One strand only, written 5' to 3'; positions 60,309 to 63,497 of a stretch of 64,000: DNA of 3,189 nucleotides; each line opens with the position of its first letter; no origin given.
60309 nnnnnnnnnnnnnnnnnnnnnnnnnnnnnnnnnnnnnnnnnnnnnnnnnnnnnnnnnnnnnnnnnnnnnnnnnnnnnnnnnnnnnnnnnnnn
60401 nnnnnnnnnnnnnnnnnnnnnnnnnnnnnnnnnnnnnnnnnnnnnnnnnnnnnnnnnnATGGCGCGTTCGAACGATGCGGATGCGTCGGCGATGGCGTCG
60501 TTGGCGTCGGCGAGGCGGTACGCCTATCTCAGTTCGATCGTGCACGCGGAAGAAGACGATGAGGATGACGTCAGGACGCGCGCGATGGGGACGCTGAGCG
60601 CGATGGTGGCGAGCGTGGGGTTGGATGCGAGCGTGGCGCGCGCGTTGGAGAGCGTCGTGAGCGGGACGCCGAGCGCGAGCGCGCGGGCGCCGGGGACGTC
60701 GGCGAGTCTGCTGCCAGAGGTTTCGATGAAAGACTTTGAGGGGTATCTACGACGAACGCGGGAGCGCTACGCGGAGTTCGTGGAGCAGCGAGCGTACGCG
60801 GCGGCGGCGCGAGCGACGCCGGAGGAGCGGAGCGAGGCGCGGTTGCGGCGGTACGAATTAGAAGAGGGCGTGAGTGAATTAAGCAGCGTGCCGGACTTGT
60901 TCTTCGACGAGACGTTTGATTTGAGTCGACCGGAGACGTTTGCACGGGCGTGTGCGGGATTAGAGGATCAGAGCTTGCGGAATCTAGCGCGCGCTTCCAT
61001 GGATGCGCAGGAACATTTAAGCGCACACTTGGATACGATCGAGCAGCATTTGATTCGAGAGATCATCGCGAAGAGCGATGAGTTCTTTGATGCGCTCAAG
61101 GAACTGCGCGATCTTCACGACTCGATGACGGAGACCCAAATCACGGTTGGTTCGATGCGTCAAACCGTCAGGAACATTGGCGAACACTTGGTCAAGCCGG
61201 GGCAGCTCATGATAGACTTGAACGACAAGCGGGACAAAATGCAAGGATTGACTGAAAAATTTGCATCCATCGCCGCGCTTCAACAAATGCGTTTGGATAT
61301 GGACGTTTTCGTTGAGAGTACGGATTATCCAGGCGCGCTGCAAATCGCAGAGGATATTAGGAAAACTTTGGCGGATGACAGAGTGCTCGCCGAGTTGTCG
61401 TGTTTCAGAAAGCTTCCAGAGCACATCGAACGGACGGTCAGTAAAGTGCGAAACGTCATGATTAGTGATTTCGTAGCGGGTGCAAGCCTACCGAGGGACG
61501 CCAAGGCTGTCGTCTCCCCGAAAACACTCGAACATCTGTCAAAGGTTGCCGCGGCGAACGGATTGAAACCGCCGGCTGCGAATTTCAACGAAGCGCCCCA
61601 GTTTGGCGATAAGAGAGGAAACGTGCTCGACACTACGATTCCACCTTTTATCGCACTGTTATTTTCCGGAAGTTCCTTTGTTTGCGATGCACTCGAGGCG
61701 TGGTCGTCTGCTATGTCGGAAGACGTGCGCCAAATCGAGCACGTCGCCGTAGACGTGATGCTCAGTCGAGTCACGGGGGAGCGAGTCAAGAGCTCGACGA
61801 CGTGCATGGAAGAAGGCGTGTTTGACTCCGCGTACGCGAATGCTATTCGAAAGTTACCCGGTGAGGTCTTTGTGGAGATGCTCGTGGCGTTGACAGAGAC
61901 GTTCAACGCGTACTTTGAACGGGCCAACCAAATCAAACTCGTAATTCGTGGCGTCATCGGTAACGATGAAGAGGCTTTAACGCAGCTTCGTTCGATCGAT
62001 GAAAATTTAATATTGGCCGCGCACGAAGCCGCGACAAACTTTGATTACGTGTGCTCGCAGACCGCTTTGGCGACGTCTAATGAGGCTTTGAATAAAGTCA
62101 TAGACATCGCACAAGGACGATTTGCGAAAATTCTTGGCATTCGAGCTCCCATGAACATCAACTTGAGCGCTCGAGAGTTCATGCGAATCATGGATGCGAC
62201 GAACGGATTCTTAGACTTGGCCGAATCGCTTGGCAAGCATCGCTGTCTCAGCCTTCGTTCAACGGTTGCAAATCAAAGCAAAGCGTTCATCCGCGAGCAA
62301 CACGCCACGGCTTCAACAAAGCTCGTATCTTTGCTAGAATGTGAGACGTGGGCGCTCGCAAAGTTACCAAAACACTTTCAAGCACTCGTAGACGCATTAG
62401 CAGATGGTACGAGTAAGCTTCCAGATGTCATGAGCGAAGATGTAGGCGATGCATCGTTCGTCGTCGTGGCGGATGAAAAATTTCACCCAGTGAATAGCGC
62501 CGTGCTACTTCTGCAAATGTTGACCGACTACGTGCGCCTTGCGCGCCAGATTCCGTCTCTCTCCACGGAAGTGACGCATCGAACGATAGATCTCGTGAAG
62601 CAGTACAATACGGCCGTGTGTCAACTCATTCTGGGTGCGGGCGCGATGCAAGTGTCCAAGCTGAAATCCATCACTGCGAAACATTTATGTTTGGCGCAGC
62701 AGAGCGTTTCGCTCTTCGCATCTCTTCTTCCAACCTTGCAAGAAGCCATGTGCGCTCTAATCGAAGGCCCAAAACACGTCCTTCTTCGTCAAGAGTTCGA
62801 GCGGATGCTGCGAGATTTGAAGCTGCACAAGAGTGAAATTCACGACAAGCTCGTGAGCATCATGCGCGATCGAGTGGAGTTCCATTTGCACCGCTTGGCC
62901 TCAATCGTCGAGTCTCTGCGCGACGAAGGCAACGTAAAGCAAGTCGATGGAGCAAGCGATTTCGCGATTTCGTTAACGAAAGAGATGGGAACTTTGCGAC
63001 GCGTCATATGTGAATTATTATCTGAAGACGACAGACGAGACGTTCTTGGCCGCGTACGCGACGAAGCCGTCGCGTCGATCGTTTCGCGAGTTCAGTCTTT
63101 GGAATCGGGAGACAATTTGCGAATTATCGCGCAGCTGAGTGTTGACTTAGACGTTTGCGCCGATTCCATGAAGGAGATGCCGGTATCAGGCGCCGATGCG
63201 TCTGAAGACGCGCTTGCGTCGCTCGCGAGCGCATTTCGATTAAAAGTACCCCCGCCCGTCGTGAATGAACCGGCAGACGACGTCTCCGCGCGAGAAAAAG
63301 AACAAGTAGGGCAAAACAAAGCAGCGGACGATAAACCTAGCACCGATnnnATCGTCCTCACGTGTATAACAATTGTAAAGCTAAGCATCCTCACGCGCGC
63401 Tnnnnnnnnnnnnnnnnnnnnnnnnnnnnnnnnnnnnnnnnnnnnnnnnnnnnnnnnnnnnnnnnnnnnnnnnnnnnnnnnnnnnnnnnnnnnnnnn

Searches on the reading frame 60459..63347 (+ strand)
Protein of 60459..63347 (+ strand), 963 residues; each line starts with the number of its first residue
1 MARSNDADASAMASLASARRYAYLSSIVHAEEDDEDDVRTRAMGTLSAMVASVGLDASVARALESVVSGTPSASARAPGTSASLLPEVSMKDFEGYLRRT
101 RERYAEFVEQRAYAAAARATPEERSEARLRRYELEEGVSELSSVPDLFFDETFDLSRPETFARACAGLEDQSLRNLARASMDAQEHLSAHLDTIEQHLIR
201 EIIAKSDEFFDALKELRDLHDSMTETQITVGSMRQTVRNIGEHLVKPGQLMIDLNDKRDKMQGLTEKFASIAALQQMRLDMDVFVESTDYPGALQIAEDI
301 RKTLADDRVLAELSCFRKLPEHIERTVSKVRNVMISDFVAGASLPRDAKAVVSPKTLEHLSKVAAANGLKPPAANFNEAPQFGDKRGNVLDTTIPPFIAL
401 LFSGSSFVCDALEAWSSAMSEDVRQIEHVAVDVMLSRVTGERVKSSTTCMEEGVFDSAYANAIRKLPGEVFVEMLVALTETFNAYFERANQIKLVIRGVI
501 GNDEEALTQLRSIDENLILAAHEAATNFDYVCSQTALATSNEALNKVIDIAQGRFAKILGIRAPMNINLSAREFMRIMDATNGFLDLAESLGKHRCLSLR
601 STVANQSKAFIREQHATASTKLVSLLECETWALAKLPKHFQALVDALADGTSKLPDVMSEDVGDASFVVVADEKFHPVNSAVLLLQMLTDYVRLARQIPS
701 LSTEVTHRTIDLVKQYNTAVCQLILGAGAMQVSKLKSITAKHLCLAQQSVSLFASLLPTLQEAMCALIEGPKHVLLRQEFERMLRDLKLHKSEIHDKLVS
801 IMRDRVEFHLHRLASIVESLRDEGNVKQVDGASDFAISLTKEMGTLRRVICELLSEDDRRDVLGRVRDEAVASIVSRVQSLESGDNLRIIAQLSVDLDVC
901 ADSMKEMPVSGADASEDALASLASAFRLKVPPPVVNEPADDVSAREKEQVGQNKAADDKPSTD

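Call 82: search_protein_families(library=pfam, proteins=[window:60459-63347:+], max_evalue=0.0001)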
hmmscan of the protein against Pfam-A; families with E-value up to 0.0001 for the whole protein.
window:60459-63347:+ (963 aa): 3 families
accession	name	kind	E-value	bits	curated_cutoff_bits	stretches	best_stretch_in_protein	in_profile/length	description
PF07928.17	Vps54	-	7.7e-45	153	27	1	672-805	1-133/133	Vps54-like protein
PF10475.15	Vps54_N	-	3.2e-09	37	27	1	143-332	3-182/291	Vacuolar-sorting protein 54, of GARP complex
PF20651.3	EXOC6_Sec15_N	-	8e-05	23.1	27.2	0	188-333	3-142/170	Exocyst complex component EXOC6/Sec15, N-terminal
